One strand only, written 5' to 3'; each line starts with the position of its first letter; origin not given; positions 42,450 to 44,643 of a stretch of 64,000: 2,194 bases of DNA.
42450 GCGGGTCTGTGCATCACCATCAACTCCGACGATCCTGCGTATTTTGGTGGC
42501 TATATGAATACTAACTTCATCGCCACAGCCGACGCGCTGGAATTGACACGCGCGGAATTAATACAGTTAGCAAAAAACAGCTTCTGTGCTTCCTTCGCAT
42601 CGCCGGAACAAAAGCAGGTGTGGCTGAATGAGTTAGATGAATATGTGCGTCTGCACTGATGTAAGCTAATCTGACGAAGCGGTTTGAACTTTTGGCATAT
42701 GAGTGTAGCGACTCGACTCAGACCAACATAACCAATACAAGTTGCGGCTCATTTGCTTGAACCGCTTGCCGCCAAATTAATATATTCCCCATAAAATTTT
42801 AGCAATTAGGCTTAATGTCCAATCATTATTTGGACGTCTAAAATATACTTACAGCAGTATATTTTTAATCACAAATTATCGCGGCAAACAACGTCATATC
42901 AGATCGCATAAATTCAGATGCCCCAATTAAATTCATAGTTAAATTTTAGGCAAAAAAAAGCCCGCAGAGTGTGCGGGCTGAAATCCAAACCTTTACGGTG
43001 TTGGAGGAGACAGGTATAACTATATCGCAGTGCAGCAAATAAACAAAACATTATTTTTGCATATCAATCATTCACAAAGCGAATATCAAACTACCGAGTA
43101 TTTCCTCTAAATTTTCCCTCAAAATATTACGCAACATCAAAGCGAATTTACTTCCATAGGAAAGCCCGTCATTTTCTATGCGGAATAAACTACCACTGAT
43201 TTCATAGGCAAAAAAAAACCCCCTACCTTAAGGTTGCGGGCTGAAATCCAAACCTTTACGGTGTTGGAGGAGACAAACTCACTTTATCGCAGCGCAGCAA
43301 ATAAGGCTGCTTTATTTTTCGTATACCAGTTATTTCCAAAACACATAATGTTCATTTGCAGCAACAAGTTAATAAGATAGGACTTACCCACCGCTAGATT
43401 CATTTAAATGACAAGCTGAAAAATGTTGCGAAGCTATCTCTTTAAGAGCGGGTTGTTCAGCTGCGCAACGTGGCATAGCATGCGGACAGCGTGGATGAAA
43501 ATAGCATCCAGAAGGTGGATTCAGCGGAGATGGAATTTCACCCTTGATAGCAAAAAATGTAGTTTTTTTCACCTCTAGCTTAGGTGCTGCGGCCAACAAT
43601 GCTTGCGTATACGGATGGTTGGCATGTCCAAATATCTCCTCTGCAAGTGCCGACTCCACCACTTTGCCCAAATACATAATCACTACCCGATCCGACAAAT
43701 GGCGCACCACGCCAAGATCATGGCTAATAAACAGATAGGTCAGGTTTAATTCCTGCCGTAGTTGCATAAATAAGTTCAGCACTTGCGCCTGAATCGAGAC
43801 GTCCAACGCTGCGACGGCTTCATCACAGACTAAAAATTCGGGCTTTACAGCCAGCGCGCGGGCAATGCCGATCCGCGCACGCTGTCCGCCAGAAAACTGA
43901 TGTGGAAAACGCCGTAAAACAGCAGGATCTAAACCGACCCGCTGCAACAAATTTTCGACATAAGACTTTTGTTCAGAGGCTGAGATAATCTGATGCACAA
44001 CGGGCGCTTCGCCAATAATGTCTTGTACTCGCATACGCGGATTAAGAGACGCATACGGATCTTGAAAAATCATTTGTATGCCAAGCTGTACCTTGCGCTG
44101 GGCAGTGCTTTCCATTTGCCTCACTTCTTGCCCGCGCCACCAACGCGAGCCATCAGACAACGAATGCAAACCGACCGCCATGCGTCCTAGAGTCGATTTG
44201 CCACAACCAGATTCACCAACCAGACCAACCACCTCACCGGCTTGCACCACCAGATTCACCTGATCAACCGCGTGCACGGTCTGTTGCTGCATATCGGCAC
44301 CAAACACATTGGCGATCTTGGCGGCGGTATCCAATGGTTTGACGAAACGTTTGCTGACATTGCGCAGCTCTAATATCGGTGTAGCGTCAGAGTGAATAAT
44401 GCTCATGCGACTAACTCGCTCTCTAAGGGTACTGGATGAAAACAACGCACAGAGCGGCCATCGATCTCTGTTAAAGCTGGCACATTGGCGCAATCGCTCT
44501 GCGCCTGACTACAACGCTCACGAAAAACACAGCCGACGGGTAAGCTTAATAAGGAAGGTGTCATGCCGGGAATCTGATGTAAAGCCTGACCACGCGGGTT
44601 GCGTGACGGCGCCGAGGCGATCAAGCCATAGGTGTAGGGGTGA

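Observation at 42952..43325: Tandem sibling sRNA candidates with a CU-rich (anti-Shine-Dalgarno-like) seed downstream of the peptide ABC operon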

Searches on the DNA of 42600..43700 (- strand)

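Call 4: search_rna_families(source=window, start=42600, end=43700, threshold=evalue, max_evalue=1, show_alignments=4)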
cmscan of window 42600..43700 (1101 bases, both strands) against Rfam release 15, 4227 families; matches with E-value up to 1: 5.
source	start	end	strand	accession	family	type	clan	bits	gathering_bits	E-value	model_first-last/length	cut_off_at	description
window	42952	43012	-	RF02278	Betaproteobacteria_toxic_sRNA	Gene; sRNA;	-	50.7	50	5.3e-09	1-64/64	no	Betaproteobacteria toxic small RNA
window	43210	43275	-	RF02278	Betaproteobacteria_toxic_sRNA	Gene; sRNA;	-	37.4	50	1.2e-05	1-64/64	no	Betaproteobacteria toxic small RNA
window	42952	43039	-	RF02423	Bp1_781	Gene; sRNA;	-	23.1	80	0.0013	1-230/230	no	Burkholderia sRNA Bp1_Cand871_SIPHT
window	42952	43010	-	RF02837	anti-hemB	Gene; sRNA;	-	22.3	49.5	0.013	1-81/81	no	Burkholderia RNA 7 (anti-hemB)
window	42952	43043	-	RF00513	Trp_leader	Cis-reg; leader;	-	20.9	41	0.19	1-100/100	no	Tryptophan operon leader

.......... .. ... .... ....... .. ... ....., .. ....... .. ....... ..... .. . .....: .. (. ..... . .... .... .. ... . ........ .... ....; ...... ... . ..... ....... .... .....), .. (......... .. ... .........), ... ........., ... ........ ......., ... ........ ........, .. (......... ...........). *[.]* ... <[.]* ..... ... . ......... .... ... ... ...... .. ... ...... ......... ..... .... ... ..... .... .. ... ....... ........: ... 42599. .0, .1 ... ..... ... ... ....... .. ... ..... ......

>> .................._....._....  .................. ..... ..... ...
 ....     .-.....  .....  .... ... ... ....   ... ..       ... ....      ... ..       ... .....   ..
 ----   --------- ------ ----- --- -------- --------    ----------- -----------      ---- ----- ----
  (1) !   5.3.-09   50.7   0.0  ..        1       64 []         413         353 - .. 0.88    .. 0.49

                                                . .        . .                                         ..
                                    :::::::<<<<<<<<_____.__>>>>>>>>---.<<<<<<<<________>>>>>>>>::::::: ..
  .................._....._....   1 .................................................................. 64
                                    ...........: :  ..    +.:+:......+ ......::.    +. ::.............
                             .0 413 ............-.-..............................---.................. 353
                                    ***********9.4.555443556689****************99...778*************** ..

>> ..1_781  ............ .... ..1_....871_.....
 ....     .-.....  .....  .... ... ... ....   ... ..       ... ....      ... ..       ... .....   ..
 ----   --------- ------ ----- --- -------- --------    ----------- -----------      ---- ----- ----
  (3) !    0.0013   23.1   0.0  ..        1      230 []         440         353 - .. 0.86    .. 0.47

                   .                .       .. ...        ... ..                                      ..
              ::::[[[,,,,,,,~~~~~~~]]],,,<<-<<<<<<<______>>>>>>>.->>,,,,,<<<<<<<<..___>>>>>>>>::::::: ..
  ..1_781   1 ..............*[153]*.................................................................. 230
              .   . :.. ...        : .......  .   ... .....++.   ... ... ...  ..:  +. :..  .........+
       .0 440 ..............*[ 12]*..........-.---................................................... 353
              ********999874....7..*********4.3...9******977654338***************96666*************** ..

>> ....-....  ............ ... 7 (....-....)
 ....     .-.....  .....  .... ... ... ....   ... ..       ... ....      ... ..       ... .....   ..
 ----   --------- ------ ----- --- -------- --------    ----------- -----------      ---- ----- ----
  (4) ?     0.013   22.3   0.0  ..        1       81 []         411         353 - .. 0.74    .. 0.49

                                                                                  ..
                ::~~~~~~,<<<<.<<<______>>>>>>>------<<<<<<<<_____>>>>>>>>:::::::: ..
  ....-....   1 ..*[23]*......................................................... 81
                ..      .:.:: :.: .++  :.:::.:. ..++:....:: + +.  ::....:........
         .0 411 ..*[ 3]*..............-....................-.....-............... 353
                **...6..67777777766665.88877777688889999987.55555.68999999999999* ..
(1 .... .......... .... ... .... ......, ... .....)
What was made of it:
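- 43210..43275 (-): sRNA gene copy B (~66 nt), the same first 41 nt as A followed by a different terminator. RF02278 at 37.4 bits, below the gathering score (call 4).
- On Rfam RF02278 Betaproteobacteria_toxic_sRNA: Copy B scores 37.4 bits and does not meet the cut-off on its own (call 4); the loss lies in its mutated terminator arm.
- Tried and rejected: Weak overlapping hits (Bp1_781, anti-hemB, Trp_leader; call 4) are all far below their gathering scores and are driven by the terminator and the CU stretch.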

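Call 41: build_rna_model(alignment_id=A1, structure=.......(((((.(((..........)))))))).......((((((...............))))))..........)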
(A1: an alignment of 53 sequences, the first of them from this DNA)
Model R1 built from alignment A1 (53 sequences, 78 columns); structure: as given.
model positions 62; base pairs 14; branch points 1; effective number of sequences 4.09; information 0.902 bits per position. Calibrated on 0.2 Mb of random sequence (short: E-values are rough).
structure used (alignment columns):
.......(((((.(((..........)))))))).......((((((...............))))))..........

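Call 42: search_with_rna_model(model_id=R1, source=window, max_evalue=10, show_alignments=4)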
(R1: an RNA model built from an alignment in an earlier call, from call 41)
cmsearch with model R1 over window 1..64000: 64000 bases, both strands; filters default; matches with E-value up to 10: 3.
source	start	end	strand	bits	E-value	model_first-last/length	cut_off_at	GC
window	42952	43012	-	73.4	5.8e-15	1-62/62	no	0.49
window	43210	43275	-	64.5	6.7e-13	1-62/62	no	0.45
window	4765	4830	+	14.4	0.3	1-62/62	no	0.52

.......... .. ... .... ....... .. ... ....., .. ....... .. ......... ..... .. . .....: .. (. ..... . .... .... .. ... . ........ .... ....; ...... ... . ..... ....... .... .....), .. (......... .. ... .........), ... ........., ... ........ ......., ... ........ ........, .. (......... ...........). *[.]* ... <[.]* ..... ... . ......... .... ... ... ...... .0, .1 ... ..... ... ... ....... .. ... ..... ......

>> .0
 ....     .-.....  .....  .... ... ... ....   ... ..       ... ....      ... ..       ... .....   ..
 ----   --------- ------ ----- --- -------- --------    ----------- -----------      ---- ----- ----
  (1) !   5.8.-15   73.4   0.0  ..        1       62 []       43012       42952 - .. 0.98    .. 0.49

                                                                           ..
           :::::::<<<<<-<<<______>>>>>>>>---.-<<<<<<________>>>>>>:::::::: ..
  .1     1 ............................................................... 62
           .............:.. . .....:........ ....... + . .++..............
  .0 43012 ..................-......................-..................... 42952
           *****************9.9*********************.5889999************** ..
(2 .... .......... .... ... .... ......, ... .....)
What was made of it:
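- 42952..43012 (-): sRNA gene copy A (~61 nt): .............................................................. Own model R1 gives 73.4 bits (call 42).
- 43210..43275 (-): R1 gives 64.5 bits (call 42).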

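Call 43: search_with_rna_model(model_id=R1, sources=[window, L001, L002, L003, L004, L006, L008, L010, L013, L015, L017, L019, L023, L024, L025, L026, L028, L031, L036, L037, L040, L041, L042, L043, L044, L047, L049, L050, L059, L061, L064, L067, L070, L073, L074, L075, L076, L077, L078, L081, L082, L083, L084, L087, L088, L095, L098, L099, L102, L103, L105, L108, L109, L111, L113, L114, L115, L119], max_evalue=0.001, make_alignment=true)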
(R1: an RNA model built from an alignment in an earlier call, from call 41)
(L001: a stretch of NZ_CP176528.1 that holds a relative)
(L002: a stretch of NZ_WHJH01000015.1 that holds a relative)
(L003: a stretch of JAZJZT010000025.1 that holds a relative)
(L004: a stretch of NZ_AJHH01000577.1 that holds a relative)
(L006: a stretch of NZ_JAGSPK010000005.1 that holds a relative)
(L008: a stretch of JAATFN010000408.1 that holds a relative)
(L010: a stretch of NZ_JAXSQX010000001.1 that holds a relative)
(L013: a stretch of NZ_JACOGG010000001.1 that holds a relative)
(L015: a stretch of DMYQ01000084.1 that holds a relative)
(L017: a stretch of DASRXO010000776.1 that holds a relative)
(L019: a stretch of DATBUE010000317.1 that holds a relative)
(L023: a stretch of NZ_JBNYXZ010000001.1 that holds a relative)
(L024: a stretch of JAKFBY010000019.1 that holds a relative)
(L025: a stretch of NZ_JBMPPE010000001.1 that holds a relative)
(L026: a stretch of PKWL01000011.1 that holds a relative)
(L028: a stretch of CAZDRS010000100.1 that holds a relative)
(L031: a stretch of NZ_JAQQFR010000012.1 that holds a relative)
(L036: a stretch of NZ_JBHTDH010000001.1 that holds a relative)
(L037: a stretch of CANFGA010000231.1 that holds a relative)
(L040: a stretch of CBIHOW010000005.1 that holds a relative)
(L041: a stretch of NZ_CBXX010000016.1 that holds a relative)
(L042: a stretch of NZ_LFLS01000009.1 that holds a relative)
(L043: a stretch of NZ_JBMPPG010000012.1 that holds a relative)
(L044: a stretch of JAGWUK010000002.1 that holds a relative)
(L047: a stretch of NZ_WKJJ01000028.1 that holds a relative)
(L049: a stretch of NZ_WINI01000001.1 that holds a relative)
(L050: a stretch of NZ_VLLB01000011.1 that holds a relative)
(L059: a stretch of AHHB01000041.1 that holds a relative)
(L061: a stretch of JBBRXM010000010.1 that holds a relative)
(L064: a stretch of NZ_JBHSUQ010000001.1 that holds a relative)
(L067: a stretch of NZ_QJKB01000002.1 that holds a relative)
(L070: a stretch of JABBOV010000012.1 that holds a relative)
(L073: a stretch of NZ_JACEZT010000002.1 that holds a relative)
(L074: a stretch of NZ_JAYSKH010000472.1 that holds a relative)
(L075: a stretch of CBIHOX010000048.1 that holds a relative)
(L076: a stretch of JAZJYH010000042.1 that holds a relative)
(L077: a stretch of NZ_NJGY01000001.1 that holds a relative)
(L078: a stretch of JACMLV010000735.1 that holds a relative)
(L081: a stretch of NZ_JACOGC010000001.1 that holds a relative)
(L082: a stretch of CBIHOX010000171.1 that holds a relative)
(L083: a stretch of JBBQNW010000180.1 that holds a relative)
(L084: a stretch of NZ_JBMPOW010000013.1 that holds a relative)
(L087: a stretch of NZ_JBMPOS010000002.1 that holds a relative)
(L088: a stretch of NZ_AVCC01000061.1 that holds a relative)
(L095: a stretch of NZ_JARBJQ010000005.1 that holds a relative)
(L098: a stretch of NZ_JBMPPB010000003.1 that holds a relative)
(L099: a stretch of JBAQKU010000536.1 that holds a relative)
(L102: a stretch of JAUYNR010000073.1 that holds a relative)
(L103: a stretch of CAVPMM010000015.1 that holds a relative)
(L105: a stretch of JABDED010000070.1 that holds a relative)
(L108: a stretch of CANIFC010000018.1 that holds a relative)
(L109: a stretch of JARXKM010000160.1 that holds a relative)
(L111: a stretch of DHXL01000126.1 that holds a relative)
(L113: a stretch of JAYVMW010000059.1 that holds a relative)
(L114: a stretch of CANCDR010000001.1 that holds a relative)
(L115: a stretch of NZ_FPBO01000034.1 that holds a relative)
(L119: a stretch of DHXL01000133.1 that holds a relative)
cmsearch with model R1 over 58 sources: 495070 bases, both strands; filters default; matches with E-value up to 0.001: 87.
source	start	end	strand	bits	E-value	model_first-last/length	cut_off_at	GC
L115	1772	1833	-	78.6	2.6e-15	1-62/62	no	0.44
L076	1371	1436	-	77.9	3.8e-15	1-62/62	no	0.52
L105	3675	3740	+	77.9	3.8e-15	1-62/62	no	0.52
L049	750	817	-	77.9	3.8e-15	1-62/62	no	0.47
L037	1809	1870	-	77.5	4.8e-15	1-62/62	no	0.45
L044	3472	3537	+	77.4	5.1e-15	1-62/62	no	0.5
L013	3038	3104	-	77.4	5.2e-15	1-62/62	no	0.52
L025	5017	5078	-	77.2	5.8e-15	1-62/62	no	0.5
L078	1221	1282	-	77.1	6.1e-15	1-62/62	no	0.45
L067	4417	4478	+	77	6.3e-15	1-62/62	no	0.4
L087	2692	2753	+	77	6.3e-15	1-62/62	no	0.4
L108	7318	7379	-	76.6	7.9e-15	1-62/62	no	0.48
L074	3180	3246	-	76.5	8.1e-15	1-62/62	no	0.49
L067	4196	4261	+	76.4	8.8e-15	1-62/62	no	0.48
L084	1971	2036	+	76.4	8.8e-15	1-62/62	no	0.48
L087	2483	2548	+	76.4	8.8e-15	1-62/62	no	0.48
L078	1037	1097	-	75.9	1.1e-14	1-62/62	no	0.46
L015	5746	5806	+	75.9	1.1e-14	1-62/62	no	0.44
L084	2212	2274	+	75.7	1.3e-14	1-62/62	no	0.4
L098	1418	1483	+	75.5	1.4e-14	1-62/62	no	0.53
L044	3690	3751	+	75.4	1.5e-14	1-62/62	no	0.45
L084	3130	3191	+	75.4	1.5e-14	1-62/62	no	0.45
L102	6185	6250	-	75.4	1.5e-14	1-62/62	no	0.45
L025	5232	5298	-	74.9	1.9e-14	1-62/62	no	0.48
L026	4647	4707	+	74.7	2.1e-14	1-62/62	no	0.46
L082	7217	7279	+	74.3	2.7e-14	1-62/62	no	0.46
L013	2288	2347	-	74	3.1e-14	1-62/62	no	0.48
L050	3258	3318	-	73.8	3.4e-14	1-62/62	no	0.46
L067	5317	5379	+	73.8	3.5e-14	1-62/62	no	0.44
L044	3876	3937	+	73.7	3.6e-14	1-62/62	no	0.47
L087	3630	3689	+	73.4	4.4e-14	1-62/62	no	0.47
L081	162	222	+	73.3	4.5e-14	1-62/62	no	0.46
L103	7812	7882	-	73.3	4.7e-14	1-62/62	no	0.46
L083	4655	4715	-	73.2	4.9e-14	1-62/62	no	0.46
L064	4824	4885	+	73.1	5.1e-14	1-62/62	no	0.48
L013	2745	2804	-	73.1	5.2e-14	1-62/62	no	0.48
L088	559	624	+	72.8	6.1e-14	1-62/62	no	0.5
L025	4826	4884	-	72.7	6.3e-14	1-62/62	no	0.46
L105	3953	4011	+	72.6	6.7e-14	1-62/62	no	0.44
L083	4920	4985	-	72.5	6.9e-14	1-62/62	no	0.45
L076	746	812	-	72.5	7.2e-14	1-62/62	no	0.52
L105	4345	4411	+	72.5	7.2e-14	1-62/62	no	0.52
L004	2692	2760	-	72.5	7.2e-14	1-62/62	no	0.46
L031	2647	2715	+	72.4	7.4e-14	1-62/62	no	0.48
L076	1090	1148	-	72.4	7.6e-14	1-62/62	no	0.46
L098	1114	1174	+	72.3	7.8e-14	1-62/62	no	0.49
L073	3363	3424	-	72.1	8.6e-14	1-62/62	no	0.45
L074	2912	2970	-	72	9.1e-14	1-62/62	no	0.46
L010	5547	5613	-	72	9.1e-14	1-62/62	no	0.45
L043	5748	5807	-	71.8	1e-13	1-62/62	no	0.5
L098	910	971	+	71.5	1.2e-13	1-62/62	no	0.45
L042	1825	1893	+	71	1.6e-13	1-62/62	no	0.45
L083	4425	4490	-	70.9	1.6e-13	1-62/62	no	0.48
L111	6225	6291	+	70.8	1.7e-13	1-62/62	no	0.49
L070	7582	7647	-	70.6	2e-13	1-62/62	no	0.5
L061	2008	2070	-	70.5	2.1e-13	1-62/62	no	0.44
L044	4064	4125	+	70.5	2.1e-13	1-62/62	no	0.5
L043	6134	6198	-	70.3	2.3e-13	1-62/62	no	0.49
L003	7698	7757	-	70.3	2.3e-13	1-62/62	no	0.47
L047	3892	3951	+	69.5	3.6e-13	1-62/62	no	0.47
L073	3175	3235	-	69.4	3.7e-13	1-62/62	no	0.46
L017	3810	3873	+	69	4.5e-13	1-62/62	no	0.45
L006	3961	4019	-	68.5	6e-13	1-62/62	no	0.44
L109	2902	2965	-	68.5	6.1e-13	1-62/62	no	0.44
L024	288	351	+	68.1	7.6e-13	1-62/62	no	0.45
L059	2217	2282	+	67.4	1.1e-12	1-62/62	no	0.45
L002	2324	2388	-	67.4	1.1e-12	1-62/62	no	0.45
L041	5616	5685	+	67.3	1.2e-12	1-62/62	no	0.44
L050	2884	2942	-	66.9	1.4e-12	1-62/62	no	0.51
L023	7841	7906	-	65.1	3.7e-12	1-62/62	no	0.48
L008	4607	4676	+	64.9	4.1e-12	1-62/62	no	0.43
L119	598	664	+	64.7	4.6e-12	1-62/62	no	0.52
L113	1144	1212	+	64.1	6.4e-12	1-62/62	no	0.48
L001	5892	5955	-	63.3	1e-11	1-62/62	no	0.5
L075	4488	4549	+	61.9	2e-11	1-62/62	no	0.5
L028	3983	4044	+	61.6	2.5e-11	1-62/62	no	0.52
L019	4278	4344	-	60.9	3.5e-11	1-62/62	no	0.48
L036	1775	1840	+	60.5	4.3e-11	1-62/62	no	0.47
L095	4919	4980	+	60.5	4.3e-11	1-62/62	no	0.53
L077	1724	1789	+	60.4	4.5e-11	1-62/62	no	0.53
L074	1805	1870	-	59.8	6.4e-11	1-62/62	no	0.48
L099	5239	5306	-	58.5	1.3e-10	1-62/62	no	0.53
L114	773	838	+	57.7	1.9e-10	1-62/62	no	0.47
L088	2857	2925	-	41.9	9.4e-07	1-62/62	no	0.48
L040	3191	3254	-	38.2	6.7e-06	1-62/62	no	0.55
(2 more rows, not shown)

Alignment A3: 87 matches aligned to the model, 79 columns, each read 5' to 3' on its own strand. Consensus structure (alignment columns), stored with it:
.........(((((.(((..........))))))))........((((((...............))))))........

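Call 48: search_with_rna_model(model_id=R1, source=window, start=42600, end=43450, filters=off, max_evalue=10, show_alignments=4)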
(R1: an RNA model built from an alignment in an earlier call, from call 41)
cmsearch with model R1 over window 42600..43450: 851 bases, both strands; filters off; matches with E-value up to 10: 11.
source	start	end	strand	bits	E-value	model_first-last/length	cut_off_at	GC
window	42952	43012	-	73.3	7.7e-17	1-62/62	no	0.49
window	43210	43275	-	64.5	8.9e-15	1-62/62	no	0.45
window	42959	42978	+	8.8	0.082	34-54/62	no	0.75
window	42984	43005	+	6.3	0.3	8-30/62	no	0.45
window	43247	43268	+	6.3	0.3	8-30/62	no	0.45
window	43099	43153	+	4.3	0.88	1-62/62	no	0.29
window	42818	42834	-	2.8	2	8-30/62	no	0.29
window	42816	42866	+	2.6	2.2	1-62/62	no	0.27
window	43042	43058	+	0.9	5.4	11-27/62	no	0.12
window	43217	43241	+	0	9.1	34-54/62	no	0.6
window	42930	42946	-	-0.1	9.5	11-27/62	no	0.12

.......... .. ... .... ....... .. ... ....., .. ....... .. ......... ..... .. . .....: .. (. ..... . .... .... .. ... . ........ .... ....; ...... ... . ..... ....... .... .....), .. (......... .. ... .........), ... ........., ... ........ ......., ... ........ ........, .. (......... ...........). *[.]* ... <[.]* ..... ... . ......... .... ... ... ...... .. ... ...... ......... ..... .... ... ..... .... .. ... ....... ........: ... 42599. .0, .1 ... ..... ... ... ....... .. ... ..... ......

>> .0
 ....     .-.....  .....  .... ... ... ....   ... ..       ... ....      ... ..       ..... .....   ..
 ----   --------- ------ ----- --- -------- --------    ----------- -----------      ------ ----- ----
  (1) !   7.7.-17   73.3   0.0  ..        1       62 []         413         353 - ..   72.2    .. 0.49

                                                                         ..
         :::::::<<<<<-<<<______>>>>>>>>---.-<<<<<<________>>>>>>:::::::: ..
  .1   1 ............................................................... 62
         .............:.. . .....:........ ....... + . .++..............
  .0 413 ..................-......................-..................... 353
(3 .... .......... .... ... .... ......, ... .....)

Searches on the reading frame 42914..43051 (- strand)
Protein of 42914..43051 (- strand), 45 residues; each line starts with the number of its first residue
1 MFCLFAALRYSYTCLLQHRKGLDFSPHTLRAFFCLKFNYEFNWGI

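Call 46: search_protein_families(library=pfam, proteins=[window:42914-43051:-], max_evalue=0.001)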
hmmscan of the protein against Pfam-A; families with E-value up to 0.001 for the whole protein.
window:42914-43051:- (45 aa): 0 families

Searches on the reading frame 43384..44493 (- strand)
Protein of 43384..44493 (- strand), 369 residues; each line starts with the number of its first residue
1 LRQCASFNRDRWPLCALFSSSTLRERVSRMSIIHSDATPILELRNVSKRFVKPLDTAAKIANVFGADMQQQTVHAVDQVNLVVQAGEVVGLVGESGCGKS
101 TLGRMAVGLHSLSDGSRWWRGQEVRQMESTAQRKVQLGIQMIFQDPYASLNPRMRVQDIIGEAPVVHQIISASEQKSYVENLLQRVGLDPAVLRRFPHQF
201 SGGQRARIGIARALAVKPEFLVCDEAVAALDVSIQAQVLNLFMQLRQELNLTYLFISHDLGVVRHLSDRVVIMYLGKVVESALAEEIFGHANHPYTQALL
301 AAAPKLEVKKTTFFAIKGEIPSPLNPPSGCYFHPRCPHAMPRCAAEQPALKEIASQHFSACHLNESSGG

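Call 18: search_protein_families(library=ncbifam, proteins=[window:43384-44493:-])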
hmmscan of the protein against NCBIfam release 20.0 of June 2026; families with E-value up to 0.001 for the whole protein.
window:43384-44493:- (369 aa): 188 families (the best 25 are shown)
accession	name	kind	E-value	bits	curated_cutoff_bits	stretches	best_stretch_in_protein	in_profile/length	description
NF008453.0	PRK11308.1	subfamily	4e-109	364.9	408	1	65-365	27-327/334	dipeptide ABC transporter ATP-binding protein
NF011659.0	PRK15079.1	equivalog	5.3e-106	354.1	540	1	69-362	33-329/334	murein tripeptide/oligopeptide ABC transporter ATP binding protein OppF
NF043071.1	DppF_dipep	equivalog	1.2e-94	317.5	660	1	65-361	28-324/331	dipeptide ABC transporter ATP-binding subunit DppF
NF043078.1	MMSYN1_0168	equivalog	1.5e-79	268.3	800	3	175-305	469-599/649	oligopeptide ABC transporter ATP-binding protein OppF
NF007613.0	PRK10261.1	equivalog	9.5e-76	255.5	1077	1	11-310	286-574/623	glutathione ABC transporter ATP-binding protein GsiA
NF007010.1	PRK09473.1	subfamily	2e-71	240.4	575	1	69-364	14-314/318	oligopeptide ABC transporter ATP-binding protein OppD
NF008246.0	PRK11022.1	equivalog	2e-70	237.5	541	1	60-364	9-317/326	dipeptide ABC transporter ATP-binding protein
TIGR02769.1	nickel_nikE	equivalog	8.4e-70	235.3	332.55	1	69-302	20-252/265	nickel import ATP-binding protein NikE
NF043079.1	MMSYN1_0167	equivalog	4.5e-68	230.4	740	1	139-363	308-534/561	oligopeptide ABC transporter ATP-binding protein OppD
NF011713.0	PRK15134.1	equivalog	3.8e-66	223.8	834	1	71-301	297-527/529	microcin C ABC transporter ATP-binding protein YejF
NF007739.0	PRK10419.1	subfamily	1.8e-65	221.2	354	1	69-305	21-260/268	nickel ABC transporter ATP-binding protein NikE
NF011674.0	PRK15093.1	equivalog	6.7e-51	173.4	627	1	69-363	16-323/330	putrescine export ABC transporter ATP-binding protein SapD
TIGR02770.1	nickel_nikD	equivalog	9.3e-50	169.1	318.7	1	76-302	2-228/230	nickel import ATP-binding protein NikD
NF047576.1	opine_ATP_CntF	equivalog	4.3e-49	167.1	385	1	73-307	17-257/264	staphylopine uptake ABC transporter ATP-binding protein CntF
NF047578.1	opine_ATP_CntD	equivalog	7.3e-49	166.4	380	1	73-307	17-257/266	staphylopine uptake ABC transporter ATP-binding protein CntD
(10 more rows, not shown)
